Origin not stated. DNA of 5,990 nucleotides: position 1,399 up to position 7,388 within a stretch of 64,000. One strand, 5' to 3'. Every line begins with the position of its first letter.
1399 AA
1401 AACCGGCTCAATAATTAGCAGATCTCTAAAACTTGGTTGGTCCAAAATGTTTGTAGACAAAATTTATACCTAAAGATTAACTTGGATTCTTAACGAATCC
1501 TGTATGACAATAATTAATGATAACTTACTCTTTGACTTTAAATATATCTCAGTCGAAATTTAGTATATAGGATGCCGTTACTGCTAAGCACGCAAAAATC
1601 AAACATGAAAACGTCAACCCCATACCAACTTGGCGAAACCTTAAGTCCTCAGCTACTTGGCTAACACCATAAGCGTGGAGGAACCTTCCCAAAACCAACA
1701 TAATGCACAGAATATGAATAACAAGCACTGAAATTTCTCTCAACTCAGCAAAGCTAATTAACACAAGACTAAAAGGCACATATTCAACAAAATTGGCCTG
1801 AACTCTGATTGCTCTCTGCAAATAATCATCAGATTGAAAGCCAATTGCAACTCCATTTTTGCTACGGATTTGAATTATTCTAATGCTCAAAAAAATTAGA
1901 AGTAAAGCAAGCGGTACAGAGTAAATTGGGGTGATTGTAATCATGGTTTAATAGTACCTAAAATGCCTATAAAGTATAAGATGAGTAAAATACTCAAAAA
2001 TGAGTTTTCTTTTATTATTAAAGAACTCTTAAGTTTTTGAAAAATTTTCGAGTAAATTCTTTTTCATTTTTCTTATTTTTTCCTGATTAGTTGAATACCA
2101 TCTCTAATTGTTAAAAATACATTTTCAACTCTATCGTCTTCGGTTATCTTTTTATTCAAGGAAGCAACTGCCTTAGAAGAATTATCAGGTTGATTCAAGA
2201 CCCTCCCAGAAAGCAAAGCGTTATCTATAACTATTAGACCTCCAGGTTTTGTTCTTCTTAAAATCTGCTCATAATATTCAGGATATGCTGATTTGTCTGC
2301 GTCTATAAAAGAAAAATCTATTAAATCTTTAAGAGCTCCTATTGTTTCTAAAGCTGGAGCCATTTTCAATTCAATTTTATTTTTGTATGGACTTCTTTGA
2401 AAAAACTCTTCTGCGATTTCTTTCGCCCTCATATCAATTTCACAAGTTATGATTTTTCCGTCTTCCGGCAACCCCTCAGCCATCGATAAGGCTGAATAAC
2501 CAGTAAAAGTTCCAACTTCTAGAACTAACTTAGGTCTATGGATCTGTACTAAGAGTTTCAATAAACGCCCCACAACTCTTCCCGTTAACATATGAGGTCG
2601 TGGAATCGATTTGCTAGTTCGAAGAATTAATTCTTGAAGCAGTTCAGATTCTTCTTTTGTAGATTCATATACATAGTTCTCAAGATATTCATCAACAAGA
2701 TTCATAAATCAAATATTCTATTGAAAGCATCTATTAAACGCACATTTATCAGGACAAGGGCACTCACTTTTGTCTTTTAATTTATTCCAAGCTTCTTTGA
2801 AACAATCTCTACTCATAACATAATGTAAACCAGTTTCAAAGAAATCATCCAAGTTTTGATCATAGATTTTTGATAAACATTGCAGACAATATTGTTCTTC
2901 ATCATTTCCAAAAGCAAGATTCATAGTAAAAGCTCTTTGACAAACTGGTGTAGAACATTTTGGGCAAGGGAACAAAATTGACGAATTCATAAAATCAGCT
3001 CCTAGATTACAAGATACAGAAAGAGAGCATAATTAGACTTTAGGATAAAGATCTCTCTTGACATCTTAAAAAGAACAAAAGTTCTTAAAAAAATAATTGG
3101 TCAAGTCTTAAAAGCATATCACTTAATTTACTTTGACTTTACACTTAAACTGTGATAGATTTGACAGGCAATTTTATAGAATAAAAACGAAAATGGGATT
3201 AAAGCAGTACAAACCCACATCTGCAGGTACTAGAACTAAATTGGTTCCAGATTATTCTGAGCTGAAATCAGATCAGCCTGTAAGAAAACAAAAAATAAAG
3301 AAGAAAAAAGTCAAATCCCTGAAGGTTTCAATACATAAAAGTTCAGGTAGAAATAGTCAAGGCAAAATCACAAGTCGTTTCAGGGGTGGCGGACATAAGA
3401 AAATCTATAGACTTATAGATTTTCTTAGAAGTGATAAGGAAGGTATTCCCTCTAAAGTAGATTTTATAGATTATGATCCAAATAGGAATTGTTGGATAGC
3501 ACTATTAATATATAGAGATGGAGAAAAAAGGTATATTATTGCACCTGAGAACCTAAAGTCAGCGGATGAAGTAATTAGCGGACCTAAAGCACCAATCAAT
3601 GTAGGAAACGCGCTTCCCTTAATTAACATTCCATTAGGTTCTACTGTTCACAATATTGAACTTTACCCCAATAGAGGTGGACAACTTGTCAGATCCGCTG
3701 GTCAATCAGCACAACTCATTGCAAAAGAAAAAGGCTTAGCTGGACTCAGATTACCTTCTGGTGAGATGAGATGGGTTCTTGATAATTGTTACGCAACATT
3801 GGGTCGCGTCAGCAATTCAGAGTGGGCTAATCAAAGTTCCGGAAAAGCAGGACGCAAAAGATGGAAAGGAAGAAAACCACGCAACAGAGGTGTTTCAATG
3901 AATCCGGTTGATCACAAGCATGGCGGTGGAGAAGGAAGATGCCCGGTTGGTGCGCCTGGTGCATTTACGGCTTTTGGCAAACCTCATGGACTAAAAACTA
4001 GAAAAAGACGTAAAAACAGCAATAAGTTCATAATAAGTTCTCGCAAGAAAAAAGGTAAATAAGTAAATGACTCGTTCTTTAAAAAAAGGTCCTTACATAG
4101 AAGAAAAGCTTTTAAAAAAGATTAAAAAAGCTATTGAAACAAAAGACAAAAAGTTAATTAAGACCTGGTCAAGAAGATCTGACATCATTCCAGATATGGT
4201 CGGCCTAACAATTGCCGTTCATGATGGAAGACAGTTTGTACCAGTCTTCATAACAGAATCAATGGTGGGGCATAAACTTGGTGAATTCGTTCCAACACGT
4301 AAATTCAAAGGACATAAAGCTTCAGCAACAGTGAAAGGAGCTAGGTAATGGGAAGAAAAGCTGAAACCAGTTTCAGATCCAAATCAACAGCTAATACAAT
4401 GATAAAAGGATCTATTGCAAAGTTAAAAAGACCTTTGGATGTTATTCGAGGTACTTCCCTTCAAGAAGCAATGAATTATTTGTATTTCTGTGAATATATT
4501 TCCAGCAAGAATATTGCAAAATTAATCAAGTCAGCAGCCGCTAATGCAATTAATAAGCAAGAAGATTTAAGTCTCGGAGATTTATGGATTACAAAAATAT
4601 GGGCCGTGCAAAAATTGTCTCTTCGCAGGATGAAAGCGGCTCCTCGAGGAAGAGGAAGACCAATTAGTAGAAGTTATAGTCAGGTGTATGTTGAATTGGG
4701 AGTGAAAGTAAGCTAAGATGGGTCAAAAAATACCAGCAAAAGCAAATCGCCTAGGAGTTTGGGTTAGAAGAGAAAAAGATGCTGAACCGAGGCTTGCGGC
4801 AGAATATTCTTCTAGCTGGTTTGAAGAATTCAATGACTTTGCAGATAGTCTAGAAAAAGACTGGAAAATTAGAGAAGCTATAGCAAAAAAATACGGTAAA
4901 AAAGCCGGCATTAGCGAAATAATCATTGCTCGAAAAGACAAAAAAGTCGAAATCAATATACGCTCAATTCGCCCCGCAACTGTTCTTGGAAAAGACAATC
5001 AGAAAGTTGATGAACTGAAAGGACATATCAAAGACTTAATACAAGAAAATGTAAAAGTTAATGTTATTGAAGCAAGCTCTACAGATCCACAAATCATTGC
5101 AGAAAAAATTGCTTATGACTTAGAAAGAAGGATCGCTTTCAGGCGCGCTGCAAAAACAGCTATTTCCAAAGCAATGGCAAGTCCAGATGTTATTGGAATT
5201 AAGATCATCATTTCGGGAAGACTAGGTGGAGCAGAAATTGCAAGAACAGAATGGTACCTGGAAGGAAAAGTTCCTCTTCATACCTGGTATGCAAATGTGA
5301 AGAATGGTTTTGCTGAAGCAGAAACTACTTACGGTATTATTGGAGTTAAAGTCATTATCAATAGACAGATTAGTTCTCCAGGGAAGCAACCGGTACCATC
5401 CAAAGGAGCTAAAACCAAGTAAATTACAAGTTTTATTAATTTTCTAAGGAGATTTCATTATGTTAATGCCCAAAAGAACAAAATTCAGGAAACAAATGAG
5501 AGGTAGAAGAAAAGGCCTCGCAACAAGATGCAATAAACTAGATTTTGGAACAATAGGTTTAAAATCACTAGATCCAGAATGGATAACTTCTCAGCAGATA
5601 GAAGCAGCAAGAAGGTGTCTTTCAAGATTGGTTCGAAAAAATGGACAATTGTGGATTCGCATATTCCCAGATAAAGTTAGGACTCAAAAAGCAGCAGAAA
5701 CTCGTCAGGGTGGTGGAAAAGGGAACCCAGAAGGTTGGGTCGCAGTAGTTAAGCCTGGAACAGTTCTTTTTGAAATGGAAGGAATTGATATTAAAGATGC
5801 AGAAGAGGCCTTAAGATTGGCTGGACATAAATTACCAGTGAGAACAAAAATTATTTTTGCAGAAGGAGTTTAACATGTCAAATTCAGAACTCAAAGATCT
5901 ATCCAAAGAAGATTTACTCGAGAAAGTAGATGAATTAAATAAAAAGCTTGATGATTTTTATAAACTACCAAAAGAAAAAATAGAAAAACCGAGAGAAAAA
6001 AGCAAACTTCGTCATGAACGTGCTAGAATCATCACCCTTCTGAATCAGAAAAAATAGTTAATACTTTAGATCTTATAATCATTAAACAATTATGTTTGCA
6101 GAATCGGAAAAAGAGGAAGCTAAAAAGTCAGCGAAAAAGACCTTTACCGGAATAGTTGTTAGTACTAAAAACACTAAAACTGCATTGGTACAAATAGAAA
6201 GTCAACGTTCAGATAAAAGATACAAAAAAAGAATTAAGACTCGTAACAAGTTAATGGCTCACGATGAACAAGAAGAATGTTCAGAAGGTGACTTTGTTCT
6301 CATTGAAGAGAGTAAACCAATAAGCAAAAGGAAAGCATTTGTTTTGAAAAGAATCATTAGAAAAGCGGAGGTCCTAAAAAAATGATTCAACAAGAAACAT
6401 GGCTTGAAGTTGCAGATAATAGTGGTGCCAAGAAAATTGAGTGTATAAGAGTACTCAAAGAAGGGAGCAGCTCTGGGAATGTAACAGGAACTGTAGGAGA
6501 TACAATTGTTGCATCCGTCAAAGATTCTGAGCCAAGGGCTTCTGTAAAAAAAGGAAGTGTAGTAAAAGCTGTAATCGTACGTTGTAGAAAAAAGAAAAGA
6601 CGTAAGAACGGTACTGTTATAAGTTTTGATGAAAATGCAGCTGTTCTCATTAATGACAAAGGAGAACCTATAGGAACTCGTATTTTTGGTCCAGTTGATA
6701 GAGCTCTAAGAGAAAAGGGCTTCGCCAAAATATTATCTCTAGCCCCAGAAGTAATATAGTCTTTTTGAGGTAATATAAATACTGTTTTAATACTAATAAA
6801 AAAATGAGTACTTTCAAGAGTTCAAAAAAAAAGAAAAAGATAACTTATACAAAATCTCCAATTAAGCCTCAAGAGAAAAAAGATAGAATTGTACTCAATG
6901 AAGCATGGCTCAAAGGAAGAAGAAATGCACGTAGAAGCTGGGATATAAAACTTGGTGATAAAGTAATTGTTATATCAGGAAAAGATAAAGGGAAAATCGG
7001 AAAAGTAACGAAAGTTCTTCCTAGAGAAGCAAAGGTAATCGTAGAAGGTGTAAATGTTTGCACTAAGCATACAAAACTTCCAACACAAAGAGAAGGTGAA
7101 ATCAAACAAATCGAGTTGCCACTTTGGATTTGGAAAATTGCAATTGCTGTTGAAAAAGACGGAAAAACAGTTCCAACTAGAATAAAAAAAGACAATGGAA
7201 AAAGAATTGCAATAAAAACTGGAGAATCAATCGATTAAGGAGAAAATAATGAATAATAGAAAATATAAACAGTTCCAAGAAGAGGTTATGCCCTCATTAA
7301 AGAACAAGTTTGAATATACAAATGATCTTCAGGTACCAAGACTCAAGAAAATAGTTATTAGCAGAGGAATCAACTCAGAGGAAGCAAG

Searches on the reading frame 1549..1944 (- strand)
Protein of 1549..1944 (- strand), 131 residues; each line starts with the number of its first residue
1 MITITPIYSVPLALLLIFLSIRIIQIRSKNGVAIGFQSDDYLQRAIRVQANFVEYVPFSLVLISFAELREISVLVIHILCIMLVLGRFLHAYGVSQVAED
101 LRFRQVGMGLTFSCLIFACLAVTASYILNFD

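Call 76: search_protein_families(library=pfam, proteins=[window:1549-1944:-], max_evalue=0.001)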
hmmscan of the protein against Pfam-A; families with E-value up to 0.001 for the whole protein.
window:1549-1944:- (131 aa): 1 family
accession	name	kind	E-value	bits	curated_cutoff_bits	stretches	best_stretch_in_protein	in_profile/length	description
PF01124.23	MAPEG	-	4.1e-22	79.1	23.4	1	6-122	2-127/129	MAPEG family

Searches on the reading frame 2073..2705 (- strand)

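Call 76: search_protein_families(library=pfam, proteins=[window:2073-2705:-], max_evalue=0.001)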
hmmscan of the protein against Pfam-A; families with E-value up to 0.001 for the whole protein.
window:2073-2705:- (210 aa): 4 families
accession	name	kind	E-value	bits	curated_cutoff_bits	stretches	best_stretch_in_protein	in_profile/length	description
PF01596.23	Methyltransf_3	-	3.3e-60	203.3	22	1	15-210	3-204/204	O-methyltransferase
PF13578.12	Methyltransf_24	-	1.2e-12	49.1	26.3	1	62-162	1-104/105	Methyltransferase domain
PF01135.25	PCMT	-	0.00041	20.6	20.3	1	28-108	50-124/210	Protein-L-isoaspartate(D-aspartate) O-methyltransferase (PCMT)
PF13847.12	Methyltransf_31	-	0.00063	19.9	27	1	60-177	6-126/145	Methyltransferase domain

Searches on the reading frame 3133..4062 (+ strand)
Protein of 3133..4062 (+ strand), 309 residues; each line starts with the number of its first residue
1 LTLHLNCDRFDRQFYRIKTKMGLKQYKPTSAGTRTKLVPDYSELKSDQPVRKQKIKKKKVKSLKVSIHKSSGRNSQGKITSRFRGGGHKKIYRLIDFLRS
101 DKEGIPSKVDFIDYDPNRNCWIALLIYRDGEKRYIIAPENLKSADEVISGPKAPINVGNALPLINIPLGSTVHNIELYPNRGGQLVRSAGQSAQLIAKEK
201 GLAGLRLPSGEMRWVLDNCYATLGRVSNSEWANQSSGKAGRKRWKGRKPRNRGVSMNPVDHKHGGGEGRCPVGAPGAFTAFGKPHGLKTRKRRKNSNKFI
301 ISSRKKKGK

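Call 76: search_protein_families(library=pfam, proteins=[window:3133-4062:+], max_evalue=0.001)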
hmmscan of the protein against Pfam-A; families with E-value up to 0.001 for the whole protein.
window:3133-4062:+ (309 aa): 2 families
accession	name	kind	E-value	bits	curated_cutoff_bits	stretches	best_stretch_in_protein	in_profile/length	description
PF03947.24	Ribosomal_L2_C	-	4.2e-49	166.2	33.7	1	156-271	1-116/126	Ribosomal Proteins L2, C-terminal domain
PF00181.30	Ribosomal_L2_N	-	5.5e-32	110.1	23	1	72-149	1-77/77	Ribosomal Proteins L2, RNA binding N-terminal domain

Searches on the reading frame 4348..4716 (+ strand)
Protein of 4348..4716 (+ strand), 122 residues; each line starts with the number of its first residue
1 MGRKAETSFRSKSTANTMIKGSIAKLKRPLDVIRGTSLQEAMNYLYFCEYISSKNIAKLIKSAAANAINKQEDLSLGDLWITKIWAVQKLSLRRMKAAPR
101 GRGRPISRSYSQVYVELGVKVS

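Call 76: search_protein_families(library=pfam, proteins=[window:4348-4716:+], max_evalue=0.001)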
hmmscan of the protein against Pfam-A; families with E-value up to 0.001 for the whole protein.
window:4348-4716:+ (122 aa): 1 family
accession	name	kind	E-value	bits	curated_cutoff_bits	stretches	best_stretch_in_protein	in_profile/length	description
PF00237.24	Ribosomal_L22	-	1.2e-20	74.1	28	1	18-117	5-103/104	Ribosomal protein L22p/L17e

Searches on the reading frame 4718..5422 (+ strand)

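Call 76: search_protein_families(library=pfam, proteins=[window:4718-5422:+], max_evalue=0.001)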
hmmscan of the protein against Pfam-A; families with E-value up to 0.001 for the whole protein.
window:4718-5422:+ (234 aa): 2 families
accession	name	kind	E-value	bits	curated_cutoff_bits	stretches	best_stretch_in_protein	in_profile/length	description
PF00189.25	Ribosomal_S3_C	-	7e-33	113.5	34.1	1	131-214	1-83/83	Ribosomal protein S3, C-terminal domain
PF07650.23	KH_2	-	1.2e-09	38.3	22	1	50-118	1-72/78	KH domain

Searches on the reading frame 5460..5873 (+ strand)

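Call 76: search_protein_families(library=pfam, proteins=[window:5460-5873:+], max_evalue=0.001)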
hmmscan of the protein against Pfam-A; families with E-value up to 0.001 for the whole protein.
window:5460-5873:+ (137 aa): 1 family
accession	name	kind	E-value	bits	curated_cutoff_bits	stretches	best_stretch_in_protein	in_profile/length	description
PF00252.24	Ribosomal_L16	-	4.3e-49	166.3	27.9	1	4-132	1-132/132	Ribosomal protein L16p/L10e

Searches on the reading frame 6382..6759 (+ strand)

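Call 76: search_protein_families(library=pfam, proteins=[window:6382-6759:+], max_evalue=0.001)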
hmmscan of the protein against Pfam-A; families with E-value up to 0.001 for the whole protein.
window:6382-6759:+ (125 aa): 1 family
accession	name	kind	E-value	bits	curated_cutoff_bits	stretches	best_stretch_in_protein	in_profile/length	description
PF00238.24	Ribosomal_L14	-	2e-49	167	23.6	1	1-125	1-122/122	Ribosomal protein L14p/L23e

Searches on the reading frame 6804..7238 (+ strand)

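Call 76: search_protein_families(library=pfam, proteins=[window:6804-7238:+], max_evalue=0.001)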
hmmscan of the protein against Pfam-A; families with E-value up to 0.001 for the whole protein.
window:6804-7238:+ (144 aa): 3 families
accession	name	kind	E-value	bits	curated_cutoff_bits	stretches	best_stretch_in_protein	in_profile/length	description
PF00467.35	KOW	-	8.2e-09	35.4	22.3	1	51-81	2-32/32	KOW motif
PF17136.10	ribosomal_L24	-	1.5e-08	35.2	27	1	83-143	1-65/65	Ribosomal proteins 50S L24/mitochondrial 39S L24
PF22682.2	Ribosomal_uL24m-like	-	0.00093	19.2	29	1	50-95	3-46/223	Large ribosomal subunit protein uL24m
